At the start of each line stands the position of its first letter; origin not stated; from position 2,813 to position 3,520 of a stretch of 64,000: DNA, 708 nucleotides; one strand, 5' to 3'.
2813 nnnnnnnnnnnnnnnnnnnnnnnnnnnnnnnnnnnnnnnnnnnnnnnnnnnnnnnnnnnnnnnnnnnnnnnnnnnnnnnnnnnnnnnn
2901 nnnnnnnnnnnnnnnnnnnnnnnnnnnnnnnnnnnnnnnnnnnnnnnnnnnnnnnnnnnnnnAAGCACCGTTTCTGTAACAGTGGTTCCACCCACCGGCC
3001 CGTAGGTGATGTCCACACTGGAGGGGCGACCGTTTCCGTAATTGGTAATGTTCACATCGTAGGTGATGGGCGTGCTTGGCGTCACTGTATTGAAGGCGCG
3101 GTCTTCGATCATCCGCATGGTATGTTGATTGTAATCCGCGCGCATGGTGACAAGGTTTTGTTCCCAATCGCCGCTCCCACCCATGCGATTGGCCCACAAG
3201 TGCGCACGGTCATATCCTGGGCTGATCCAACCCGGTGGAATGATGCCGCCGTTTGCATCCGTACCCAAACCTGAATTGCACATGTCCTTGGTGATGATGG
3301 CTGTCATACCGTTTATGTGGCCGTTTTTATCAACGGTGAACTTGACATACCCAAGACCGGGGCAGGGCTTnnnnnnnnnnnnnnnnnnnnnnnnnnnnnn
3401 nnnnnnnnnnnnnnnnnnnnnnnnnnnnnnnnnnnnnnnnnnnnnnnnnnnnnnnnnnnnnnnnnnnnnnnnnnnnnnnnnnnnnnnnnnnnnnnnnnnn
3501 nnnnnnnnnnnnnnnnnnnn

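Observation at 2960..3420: Rhs C-terminal toxin tip resembles a DRGH-type non-specific nuclease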

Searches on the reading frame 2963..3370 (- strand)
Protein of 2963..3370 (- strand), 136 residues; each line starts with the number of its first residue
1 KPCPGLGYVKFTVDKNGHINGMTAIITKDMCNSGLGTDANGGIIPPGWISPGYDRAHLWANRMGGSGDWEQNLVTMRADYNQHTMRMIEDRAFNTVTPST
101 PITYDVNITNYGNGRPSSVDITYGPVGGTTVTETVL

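Call 3: search_protein_families(library=pfam, proteins=[window:2963-3370:-], max_evalue=1)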
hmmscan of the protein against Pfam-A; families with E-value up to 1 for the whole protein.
seq(136 aa): 1 family
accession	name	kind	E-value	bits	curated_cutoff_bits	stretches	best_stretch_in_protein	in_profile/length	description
PF13930.12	Endonuclea_NS_2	-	4.5e-11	43.5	27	1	37-123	34-128/132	DNA/RNA non-specific endonuclease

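Call 4: search_protein_families(library=ncbifam, proteins=[window:2963-3370:-], max_evalue=1)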
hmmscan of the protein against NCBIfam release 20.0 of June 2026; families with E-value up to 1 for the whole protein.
seq(136 aa): 0 families

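Call 5: search_solved_structures(query=window:2963-3370:-, max_evalue=10, show_alignments=3)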
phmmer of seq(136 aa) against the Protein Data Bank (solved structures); distinct sequences matched with E-value up to 10: 0.

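Call 6: find_homologous_proteins(query=window:2963-3370:-)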
Query seq(136 aa): 7 candidates shared short words with the query, none scored E <= 0.001.

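Call 12: predict_structure(protein=window:2963-3370:-)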
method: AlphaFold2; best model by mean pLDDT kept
length: 136 residues; sequences in the alignment: 1
mean_pLDDT: 44.4   pTM: 0.43
mean pLDDT of the five models: 44.4, 38.4, 36.1, 34.8, 31.6
residues with pLDDT >= 90: 0; 70-90: 4; 50-70: 44; < 50: 88
segments of 3 or more residues with pLDDT < 50: 1-4, 26-99, 112-117
pLDDT, mean of each block of 10 residues (from residue 1): 51 55 47 34 34 38 30 35 32 36 62 49 67 59
secondary structure, 60 per line:
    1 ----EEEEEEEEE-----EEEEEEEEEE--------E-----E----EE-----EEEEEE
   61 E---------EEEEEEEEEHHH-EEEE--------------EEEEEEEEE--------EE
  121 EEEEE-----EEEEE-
elements in order: E5-13 E19-28 E55-61 E71-79 E84-87 E102-110 E119-125 E131-135

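Call 13: search_protein_representatives(protein=window:2963-3370:-)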
Query: 136 residues. Proteins with E-value up to 0.001 (for the whole library): 205; up to 1e-10: 6; up to 1e-30: 1. The best 150 are listed.
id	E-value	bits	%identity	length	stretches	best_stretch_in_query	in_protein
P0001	5.8e-88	308.6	100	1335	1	1-136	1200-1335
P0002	3.0e-19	85.7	39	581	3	50-120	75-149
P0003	3.8e-12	62.7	42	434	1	1-121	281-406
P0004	9.2e-12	61.5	36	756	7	7-47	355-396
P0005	1.8e-11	60.5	35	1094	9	7-48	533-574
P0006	4.5e-11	59.2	41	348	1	13-127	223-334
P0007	2.1e-10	57.0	38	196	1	12-120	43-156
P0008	3.3e-10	56.4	39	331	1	13-123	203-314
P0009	4.6e-10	56.0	38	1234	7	7-47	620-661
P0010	5.5e-10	55.7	40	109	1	32-131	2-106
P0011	1.5e-09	54.3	45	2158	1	18-111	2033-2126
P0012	2.7e-09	53.5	41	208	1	5-107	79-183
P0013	2.8e-09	53.4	36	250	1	11-120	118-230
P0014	2.9e-09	53.4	42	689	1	2-117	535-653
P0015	3.9e-09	53.0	38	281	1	7-114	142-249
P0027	6.0e-08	49.1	38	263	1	13-111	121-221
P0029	6.9e-08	48.9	36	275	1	14-122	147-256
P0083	6.6e-06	42.5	34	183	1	11-131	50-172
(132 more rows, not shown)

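Call 18: search_solved_structures(query=A1, max_evalue=10, show_alignments=4)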
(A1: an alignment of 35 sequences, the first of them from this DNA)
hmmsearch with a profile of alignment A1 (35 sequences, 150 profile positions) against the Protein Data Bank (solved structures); distinct sequences matched with E-value up to 10: 9.
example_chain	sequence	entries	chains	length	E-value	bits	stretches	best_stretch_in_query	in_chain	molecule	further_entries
5fgw_A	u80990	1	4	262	7.6e-13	51.7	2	55-147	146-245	Extracellular streptodornase D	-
4qgo_A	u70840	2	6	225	2.9e-12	49.8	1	13-149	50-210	DNA-entry nuclease (Competence-specific nuclease)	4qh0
5fgu_A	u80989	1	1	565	9.8e-12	48.1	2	54-147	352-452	Green fluorescent protein,Extracellular streptodornase D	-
2xgr_A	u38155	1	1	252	3.6e-10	43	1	12-138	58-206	SPD1 NUCLEASE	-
2xh3_A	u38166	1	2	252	6.2e-10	42.3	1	12-138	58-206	SPD1 NUCLEASE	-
3owv_A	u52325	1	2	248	3.2e-09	40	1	11-149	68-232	DNA-entry nuclease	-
8guo_B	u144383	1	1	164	1.3e-06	31.4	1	20-141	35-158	Type VII secretion system protein EssD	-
8gun_A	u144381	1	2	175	0.00021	24.3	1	20-140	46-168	Type VII secretion system protein EssD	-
4o6v_A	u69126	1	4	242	2.3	11.2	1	31-80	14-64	Oxidoreductase, short-chain dehydrogenase/reductase family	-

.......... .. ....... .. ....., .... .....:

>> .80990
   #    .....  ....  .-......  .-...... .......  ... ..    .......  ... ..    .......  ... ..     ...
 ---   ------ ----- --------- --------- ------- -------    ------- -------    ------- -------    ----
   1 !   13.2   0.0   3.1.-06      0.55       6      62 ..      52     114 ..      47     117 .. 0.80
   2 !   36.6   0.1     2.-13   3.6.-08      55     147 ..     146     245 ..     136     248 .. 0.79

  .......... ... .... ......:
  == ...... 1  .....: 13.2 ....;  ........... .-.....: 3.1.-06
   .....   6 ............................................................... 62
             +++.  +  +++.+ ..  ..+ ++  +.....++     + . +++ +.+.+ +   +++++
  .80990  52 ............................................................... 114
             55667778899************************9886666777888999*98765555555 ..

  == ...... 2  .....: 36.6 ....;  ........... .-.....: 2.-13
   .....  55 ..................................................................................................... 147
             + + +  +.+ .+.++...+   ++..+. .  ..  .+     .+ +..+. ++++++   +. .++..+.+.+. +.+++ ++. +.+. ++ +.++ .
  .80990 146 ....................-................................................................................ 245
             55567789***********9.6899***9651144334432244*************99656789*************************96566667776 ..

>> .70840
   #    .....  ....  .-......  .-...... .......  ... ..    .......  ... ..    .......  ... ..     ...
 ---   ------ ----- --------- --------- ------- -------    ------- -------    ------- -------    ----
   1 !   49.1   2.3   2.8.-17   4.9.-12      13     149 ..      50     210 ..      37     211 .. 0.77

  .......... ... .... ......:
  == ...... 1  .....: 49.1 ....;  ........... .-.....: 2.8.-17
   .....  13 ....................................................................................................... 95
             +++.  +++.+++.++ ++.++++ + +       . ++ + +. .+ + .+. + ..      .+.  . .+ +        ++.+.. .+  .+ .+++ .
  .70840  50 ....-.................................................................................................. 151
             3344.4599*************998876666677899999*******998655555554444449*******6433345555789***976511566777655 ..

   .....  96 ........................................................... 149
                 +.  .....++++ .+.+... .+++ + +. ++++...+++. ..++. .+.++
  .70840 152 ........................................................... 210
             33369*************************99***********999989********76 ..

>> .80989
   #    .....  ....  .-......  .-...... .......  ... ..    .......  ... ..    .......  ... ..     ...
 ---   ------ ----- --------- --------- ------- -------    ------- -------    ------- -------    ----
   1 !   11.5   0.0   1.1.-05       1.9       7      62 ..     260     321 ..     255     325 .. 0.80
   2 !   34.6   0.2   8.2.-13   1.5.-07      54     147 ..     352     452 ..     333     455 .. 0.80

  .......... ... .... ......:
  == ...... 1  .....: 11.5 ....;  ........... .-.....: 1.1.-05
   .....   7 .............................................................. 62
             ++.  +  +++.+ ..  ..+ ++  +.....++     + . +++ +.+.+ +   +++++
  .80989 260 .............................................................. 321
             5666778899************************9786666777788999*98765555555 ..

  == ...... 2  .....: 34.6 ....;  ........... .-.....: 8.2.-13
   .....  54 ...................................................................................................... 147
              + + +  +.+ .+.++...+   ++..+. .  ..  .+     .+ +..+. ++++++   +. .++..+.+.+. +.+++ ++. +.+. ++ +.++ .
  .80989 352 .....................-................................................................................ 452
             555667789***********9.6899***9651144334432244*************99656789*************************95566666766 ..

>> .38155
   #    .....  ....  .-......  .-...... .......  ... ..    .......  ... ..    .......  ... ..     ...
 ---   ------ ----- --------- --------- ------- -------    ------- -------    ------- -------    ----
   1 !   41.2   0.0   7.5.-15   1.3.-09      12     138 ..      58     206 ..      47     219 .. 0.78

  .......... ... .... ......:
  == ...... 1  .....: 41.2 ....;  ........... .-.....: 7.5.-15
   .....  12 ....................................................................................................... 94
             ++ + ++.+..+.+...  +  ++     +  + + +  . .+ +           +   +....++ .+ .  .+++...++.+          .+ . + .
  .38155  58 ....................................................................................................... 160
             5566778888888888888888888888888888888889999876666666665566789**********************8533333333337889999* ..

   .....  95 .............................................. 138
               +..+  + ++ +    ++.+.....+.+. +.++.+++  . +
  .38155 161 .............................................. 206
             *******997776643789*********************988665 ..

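Call 26: find_encoding_contigs(protein=P0001, flank=10000, max_places=4)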
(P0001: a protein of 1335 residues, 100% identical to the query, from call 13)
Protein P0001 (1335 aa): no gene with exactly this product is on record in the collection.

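Call 29: find_related_loci(query=window:2963-3370:-, collection=genome_contigs, flank=6000)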
Query seq(136 aa) (136 aa) in genome_contigs; peptide patterns used: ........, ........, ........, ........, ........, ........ (x = any residue, [..] = any of these).
40 stretches matched a pattern, but none encodes a relative of the query by tblastn (E <= 1e-3).

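Call 30: find_homologous_proteins(query=A1, max_evalue=0.00001)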
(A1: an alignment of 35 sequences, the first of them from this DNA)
Query A1 (35 sequences) (136 aa, profile of the alignment): 94 proteins with E <= 0.00001 among 5524 candidates.
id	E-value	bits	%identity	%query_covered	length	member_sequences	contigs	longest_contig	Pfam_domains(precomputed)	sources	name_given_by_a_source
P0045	2.7e-54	201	35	96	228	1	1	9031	PF13930.13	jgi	jgi:hypothetical protein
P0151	3.3e-54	201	35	89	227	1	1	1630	PF13930.13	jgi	jgi:hypothetical protein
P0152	9.2e-53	196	35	80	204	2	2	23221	PF13930.13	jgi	jgi:RHS repeat-associated protein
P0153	1.9e-52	195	31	96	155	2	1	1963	PF13930.13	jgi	jgi:hypothetical protein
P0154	6.6e-52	193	37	97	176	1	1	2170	PF13930.13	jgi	jgi:hypothetical protein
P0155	8.2e-52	193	30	91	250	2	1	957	PF13930.13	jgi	jgi:hypothetical protein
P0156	1.3e-51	192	35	100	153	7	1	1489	PF13930.13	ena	-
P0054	2.6e-51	191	37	68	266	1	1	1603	PF01223.30,PF03527.21,PF13930.13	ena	-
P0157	3.8e-51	191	31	96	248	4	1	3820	PF13930.13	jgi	jgi:DNA/RNA non-specific endonuclease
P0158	7.0e-51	190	35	79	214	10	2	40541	PF13930.13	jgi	jgi:hypothetical protein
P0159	1.1e-50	189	35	91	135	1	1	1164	PF13930.13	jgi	jgi:hypothetical protein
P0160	1.4e-50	189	38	69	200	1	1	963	PF13930.13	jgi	jgi:hypothetical protein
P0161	6.2e-50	187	43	49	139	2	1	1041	PF13930.13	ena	-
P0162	9.1e-50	186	30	91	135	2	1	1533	PF13930.13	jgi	jgi:hypothetical protein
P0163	1.1e-49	186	33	80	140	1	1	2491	PF13930.13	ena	-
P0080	1.9e-49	185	35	91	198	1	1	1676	PF13930.13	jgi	-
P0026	6.7e-49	183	38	82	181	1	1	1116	PF13930.13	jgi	jgi:hypothetical protein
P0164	8.5e-49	183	34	80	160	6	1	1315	PF13930.13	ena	-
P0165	1.4e-48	182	34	91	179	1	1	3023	PF13930.13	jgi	jgi:hypothetical protein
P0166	2.3e-48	182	37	92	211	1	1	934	PF13930.13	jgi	jgi:hypothetical protein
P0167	6.4e-48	180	37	85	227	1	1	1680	PF13930.13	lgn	-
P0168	2.3e-47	178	32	90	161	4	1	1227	PF13930.13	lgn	-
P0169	3.3e-47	178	38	59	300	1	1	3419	PF07591.16,PF13930.13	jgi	jgi:hypothetical protein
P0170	3.6e-47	178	36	74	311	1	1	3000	PF13930.13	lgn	-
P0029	3.8e-47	178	34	81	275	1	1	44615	PF13930.13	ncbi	-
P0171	7.0e-47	177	49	47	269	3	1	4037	PF13930.13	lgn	-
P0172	1.1e-46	176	43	47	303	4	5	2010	PF07591.16,PF13930.13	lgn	-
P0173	2.5e-46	175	35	81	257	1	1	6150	PF13930.13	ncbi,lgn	-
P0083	2.6e-46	175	31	90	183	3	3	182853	PF13930.13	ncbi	ncbi:DNA/RNA non-specific endonuclease [Pseudomonas syringae]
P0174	3.1e-46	175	36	62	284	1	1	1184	PF07591.16,PF01079.26,PF13930.13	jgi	jgi:hypothetical protein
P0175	6.4e-46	174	33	88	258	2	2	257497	PF13930.13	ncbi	-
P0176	1.4e-45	173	34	88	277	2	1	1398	PF13930.13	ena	-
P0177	1.7e-45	172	32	82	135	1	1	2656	PF13930.13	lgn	-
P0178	2.3e-45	172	34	75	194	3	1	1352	PF13930.13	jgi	jgi:filamentous hemagglutinin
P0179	2.7e-45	172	48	47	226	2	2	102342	PF13930.13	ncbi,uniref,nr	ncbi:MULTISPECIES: DNA/RNA non-specific endonuclease [unclassified Enterococcus]|uniref:DNA/RNA non-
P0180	3.7e-45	171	35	57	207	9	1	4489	PF13930.13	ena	-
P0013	4.4e-45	171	35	81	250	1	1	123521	PF07591.16,PF01223.30,PF13930.13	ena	-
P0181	7.1e-45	170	38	61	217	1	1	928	PF13930.13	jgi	-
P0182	8.1e-45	170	32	90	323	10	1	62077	PF13930.13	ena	-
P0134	9.9e-45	170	39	78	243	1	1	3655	PF13930.13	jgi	jgi:hypothetical protein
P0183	4.9e-44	168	37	62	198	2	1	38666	PF13930.13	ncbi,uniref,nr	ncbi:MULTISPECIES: DNA/RNA non-specific endonuclease [unclassified Haematospirillum]|uniref:DNA/RNA 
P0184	5.2e-44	168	36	83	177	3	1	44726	PF13930.13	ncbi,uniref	ncbi:DNA/RNA non-specific endonuclease [Streptomyces sp. NPDC090093]|uniref:DNA/RNA non-specific end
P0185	1.8e-43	166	31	82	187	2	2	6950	PF13930.13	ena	-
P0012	7.1e-43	164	37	84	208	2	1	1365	PF13930.13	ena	-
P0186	1.9e-42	163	37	82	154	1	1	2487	PF13930.13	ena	-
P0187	1.0e-41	160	37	83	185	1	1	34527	PF13930.13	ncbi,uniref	ncbi:DNA/RNA non-specific endonuclease [Streptomyces hydrogenans]|uniref:DNA/RNA non-specific endonu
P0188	2.0e-41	159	30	91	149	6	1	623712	PF13930.13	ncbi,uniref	ncbi:DNA/RNA non-specific endonuclease [Streptomyces sp. NPDC052101]|uniref:DNA/RNA non-specific end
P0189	1.9e-40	156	34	62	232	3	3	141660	PF13930.13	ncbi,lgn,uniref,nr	ncbi:DNA/RNA non-specific endonuclease [Streptomyces sp. VTCC 41912]|uniref:DNA/RNA non-specific end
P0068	2.4e-40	156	32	68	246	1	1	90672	PF13930.13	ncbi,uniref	ncbi:DNA/RNA non-specific endonuclease [Streptomyces sp. NPDC005202]|uniref:DNA/RNA non-specific end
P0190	3.5e-40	155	34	68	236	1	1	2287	PF13930.13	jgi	jgi:DNA-entry nuclease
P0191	3.8e-40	155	30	68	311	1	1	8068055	PF13930.13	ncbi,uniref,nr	ncbi:DNA/RNA non-specific endonuclease [Streptomyces sp. Ag109_G2-15]|uniref:DNA/RNA non-specific en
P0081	7.4e-40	154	32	69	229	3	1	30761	PF13930.13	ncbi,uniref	ncbi:DNA/RNA non-specific endonuclease [Streptomyces sp. NPDC048196]|uniref:DNA/RNA non-specific end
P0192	6.8e-39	151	32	78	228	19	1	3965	PF13930.13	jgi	jgi:DNA/RNA non-specific endonuclease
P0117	3.8e-38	149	37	65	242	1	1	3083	PF13930.13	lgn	-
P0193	6.3e-38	148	32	78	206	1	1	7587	PF13930.13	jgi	-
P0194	8.6e-38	147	32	78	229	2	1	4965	PF13930.13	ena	-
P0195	4.1e-37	145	32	81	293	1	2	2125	PF13930.13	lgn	-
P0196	3.4e-36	142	30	69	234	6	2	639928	PF13930.13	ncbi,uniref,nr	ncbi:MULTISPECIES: DNA/RNA non-specific endonuclease [Streptomyces]|uniref:DNA/RNA non-specific endo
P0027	3.7e-36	142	37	74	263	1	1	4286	PF03527.21,PF13930.13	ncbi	ncbi:MAG: DNA/RNA non-specific endonuclease [Polyangiales bacterium]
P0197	3.8e-36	142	31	78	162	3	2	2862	PF13930.13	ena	-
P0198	4.1e-36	142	31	78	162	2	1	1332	PF13930.13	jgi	jgi:hypothetical protein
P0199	9.7e-36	141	38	69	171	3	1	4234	PF01223.30,PF13930.13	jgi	jgi:hypothetical protein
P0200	1.6e-35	140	29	81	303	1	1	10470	PF13930.13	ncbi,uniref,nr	ncbi:DNA/RNA non-specific endonuclease [Rhizobium sp. RU33A]|uniref:DNA/RNA non-specific endonucleas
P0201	1.8e-35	140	30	57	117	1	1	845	PF13930.13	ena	-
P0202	2.5e-35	139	31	69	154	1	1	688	PF13930.13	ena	-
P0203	3.5e-34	136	34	62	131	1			PF13930.13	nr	nr:DNA/RNA non-specific endonuclease [Streptomyces roseolus]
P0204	4.2e-34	135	32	74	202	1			PF13930.13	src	-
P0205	2.1e-33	133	30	76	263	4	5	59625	PF13930.13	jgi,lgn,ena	-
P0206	5.9e-32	128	31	51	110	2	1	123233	PF13930.13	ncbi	ncbi:DNA/RNA non-specific endonuclease [Streptomyces xantholiticus]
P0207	6.4e-32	128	30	85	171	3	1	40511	PF13930.13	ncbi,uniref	ncbi:DNA/RNA non-specific endonuclease [Phenylobacterium sp.]|uniref:DNA/RNA non-specific endonuclea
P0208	1.4e-30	124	37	36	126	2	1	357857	PF13930.13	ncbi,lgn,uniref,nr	ncbi:DNA/RNA non-specific endonuclease [Aeromonas popoffii]|uniref:DNA/RNA non-specific endonuclease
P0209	3.7e-30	123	38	57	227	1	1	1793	PF13930.13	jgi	jgi:hypothetical protein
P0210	4.6e-29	119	35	43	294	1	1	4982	PF13930.13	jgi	jgi:hypothetical protein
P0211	4.6e-29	119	27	90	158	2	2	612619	PF13930.13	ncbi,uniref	ncbi:DNA/RNA non-specific endonuclease [Streptomyces sp. NPDC048430]|uniref:DNA/RNA non-specific end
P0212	1.3e-28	118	32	69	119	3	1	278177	PF13930.13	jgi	jgi:hypothetical protein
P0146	1.4e-28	118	35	60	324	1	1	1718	PF01223.30,PF13930.13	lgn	-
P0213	1.7e-28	117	40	51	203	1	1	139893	PF13930.13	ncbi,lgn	ncbi:DNA/RNA non-specific endonuclease [Streptomyces tanashiensis]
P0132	4.5e-27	113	34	69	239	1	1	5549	PF13930.13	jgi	jgi:DNA/RNA non-specific endonuclease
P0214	1.5e-25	108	45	48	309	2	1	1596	PF13930.13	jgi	jgi:hypothetical protein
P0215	8.8e-25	105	44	51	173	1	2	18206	PF13930.13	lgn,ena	-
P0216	2.6e-23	100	33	76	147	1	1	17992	PF01223.30,PF13930.13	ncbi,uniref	ncbi:DNA/RNA non-specific endonuclease [Streptomyces sp. NPDC102274]|uniref:DNA/RNA non-specific end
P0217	1.3e-20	92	30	67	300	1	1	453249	PF13930.13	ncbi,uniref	ncbi:DNA/RNA non-specific endonuclease [Streptomyces sp. NPDC086838]|uniref:DNA/RNA non-specific end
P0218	1.8e-16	78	32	61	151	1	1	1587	PF13930.13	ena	-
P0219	5.8e-16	77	30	46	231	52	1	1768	PF13930.13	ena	-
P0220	2.1e-15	75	33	51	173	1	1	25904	PF13930.13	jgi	jgi:hypothetical protein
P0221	2.9e-15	74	47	24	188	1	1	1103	PF13930.13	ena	-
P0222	3.4e-15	74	37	54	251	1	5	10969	PF13930.13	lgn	-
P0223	1.9e-14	72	37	28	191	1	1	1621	PF13930.13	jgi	jgi:uncharacterized protein (DUF111 family)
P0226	5.2e-11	60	57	17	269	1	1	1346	PF01223.30,PF13930.13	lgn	-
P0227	8.7e-11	60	28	46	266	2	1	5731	PF01223.30,PF13930.13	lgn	-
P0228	3.4e-10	58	28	64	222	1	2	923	PF13930.13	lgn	-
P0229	1.4e-9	56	35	40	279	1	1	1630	PF13930.13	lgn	-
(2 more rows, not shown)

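Call 31: find_encoding_contigs(protein=P0152, flank=3000, max_places=2)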
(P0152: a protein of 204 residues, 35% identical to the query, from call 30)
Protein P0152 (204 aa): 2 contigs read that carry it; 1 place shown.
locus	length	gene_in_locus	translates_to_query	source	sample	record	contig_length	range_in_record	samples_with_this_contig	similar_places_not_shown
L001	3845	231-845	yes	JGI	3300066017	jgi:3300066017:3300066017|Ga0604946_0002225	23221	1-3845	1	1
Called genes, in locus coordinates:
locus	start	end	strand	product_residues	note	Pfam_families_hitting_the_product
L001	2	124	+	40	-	?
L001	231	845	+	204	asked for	PF13930:Endonuclea_NS_2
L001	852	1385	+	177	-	PF14567:SUKH_5 (weak), PF09346:SMI1_KNR4, PF14568:SUKH_6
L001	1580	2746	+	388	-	PF00465:Fe-ADH, PF13685:Fe-ADH_2, PF25137:ADH_Fe_C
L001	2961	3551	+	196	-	PF08818:DUF1801, PF13376:OmdA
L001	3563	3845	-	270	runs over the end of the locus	PF00106:adh_short, PF08659:KR (weak), PF13561:adh_short_C2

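Call 32: find_encoding_contigs(protein=P0029, flank=3000, max_places=2)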
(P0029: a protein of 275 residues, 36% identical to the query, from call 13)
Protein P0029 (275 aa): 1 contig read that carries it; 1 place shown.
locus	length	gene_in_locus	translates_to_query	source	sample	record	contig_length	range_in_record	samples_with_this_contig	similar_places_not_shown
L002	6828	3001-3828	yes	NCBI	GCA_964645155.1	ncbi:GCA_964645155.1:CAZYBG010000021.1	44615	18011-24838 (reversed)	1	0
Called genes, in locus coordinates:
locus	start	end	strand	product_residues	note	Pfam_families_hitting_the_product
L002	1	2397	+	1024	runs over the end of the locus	PF16013:DUF4781, PF13930:Endonuclea_NS_2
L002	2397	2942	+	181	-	PF14568:SUKH_6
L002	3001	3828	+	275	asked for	PF13930:Endonuclea_NS_2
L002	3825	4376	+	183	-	PF09346:SMI1_KNR4, PF14568:SUKH_6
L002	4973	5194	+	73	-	PF13930:Endonuclea_NS_2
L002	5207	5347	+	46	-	-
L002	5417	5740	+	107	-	-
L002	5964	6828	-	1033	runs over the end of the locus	PF00873:ACR_tran, PF03176:MMPL (weak)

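Call 33: find_encoding_contigs(protein=P0083, flank=3000, max_places=2)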
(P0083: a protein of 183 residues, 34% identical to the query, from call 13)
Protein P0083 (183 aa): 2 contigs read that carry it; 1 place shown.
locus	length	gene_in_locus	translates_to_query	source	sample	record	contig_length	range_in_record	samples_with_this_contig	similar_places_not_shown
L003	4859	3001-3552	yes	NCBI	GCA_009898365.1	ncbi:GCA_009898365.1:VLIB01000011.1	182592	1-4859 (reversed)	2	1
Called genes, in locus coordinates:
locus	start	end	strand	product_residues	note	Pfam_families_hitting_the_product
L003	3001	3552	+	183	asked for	PF13930:Endonuclea_NS_2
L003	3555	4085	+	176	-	PF14568:SUKH_6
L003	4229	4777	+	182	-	-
